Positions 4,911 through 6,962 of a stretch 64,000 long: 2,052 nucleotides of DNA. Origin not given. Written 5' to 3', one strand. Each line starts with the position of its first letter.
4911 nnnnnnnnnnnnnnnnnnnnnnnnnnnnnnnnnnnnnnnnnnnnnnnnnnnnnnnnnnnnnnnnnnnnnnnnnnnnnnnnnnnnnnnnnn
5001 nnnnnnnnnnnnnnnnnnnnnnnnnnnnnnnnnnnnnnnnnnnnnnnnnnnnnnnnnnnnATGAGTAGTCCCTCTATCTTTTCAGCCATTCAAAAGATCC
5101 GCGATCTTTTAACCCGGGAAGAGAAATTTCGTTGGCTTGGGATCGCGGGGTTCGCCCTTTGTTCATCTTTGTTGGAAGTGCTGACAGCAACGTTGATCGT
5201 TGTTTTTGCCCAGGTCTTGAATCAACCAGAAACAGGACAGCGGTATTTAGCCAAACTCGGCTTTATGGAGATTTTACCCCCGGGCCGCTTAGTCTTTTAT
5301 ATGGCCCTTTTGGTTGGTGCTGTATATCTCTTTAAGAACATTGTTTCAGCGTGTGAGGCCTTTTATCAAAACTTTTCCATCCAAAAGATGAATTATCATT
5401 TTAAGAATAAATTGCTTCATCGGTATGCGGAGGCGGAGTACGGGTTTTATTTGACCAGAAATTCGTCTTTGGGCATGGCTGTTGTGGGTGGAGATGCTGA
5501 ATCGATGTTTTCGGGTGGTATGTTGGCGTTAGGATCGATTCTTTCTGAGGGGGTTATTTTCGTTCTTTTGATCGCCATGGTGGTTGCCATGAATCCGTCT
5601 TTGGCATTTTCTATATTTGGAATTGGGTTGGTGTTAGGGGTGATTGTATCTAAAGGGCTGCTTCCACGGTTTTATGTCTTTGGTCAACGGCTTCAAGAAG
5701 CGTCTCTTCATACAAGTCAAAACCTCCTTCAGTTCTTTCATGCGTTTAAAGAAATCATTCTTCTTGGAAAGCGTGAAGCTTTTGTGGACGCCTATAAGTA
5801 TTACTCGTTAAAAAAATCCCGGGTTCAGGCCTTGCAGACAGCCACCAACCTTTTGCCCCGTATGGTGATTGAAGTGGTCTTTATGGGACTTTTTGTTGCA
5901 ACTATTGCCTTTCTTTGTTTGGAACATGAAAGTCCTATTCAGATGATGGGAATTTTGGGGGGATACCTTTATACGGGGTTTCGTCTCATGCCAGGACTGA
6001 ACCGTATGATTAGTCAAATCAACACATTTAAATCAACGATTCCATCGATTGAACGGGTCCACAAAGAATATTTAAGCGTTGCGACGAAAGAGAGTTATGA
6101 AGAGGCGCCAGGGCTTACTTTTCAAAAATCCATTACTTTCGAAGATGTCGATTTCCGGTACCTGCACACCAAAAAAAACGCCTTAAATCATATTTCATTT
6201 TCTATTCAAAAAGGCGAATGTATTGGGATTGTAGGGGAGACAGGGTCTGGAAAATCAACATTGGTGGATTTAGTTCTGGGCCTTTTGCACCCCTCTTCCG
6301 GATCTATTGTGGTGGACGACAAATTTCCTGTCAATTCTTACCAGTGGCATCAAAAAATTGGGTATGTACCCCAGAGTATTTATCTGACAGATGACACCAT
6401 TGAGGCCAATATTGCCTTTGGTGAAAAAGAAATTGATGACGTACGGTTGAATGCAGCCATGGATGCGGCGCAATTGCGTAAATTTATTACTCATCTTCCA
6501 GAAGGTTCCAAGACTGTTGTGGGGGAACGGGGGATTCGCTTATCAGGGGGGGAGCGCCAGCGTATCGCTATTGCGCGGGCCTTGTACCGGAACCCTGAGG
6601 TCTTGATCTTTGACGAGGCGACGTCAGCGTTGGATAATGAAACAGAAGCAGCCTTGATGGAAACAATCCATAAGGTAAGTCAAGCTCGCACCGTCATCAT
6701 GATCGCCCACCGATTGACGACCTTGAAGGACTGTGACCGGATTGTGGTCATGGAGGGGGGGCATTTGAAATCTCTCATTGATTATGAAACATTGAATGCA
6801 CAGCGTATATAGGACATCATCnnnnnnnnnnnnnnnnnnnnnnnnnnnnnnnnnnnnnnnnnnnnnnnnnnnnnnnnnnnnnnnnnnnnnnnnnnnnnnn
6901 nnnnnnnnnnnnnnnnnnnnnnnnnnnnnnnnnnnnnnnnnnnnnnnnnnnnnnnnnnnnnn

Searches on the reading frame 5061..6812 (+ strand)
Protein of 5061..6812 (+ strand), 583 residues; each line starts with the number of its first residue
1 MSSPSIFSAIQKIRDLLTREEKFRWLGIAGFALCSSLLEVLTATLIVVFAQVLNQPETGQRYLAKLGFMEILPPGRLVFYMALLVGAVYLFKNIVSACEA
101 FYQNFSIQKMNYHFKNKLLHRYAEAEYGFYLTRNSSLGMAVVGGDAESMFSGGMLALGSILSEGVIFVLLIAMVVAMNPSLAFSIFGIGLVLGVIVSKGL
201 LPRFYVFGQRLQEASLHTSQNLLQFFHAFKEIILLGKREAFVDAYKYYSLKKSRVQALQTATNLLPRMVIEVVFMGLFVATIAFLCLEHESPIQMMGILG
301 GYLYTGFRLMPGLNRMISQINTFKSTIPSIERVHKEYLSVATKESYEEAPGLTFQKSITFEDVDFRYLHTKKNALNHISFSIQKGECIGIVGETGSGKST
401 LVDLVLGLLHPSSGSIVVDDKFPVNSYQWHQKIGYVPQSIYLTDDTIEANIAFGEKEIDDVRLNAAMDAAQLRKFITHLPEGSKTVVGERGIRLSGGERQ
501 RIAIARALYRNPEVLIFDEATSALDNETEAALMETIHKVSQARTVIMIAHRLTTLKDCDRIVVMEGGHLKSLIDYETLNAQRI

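Call 54: search_protein_families(library=pfam, proteins=[window:5061-6812:+], max_evalue=0.01)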
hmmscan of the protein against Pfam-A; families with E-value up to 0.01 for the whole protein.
window:5061-6812:+ (583 aa): 9 families
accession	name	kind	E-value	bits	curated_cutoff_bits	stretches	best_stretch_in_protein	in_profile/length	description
PF00005.33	ABC_tran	-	7.6e-32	111.2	25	1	375-522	1-137/137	ABC transporter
PF00664.28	ABC_membrane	-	2.3e-09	37.8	28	1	37-284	13-245/274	ABC transporter transmembrane region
PF02463.25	SMC_N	-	5.7e-09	36.2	40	1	493-564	136-211/220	RecF/RecN/SMC N terminal domain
PF09818.15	ABC_ATPase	-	1.2e-05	25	23.2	1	466-567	131-232/283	P-loop domain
PF13555.12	AAA_29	-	3e-05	24.1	27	1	382-413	19-50/61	P-loop containing region of AAA domain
PF13191.12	AAA_16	-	0.00034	21.6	32.6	1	384-542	23-162/167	AAA ATPase domain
PF13401.12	AAA_22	-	0.0011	19.7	27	1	386-539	6-107/130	AAA domain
PF00270.35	DEAD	-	0.0036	17.5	26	0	382-547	11-155/167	DEAD/DEAH box helicase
PF01935.23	DUF87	-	0.0099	16.4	23.2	0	388-418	26-57/220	Helicase HerA, central domain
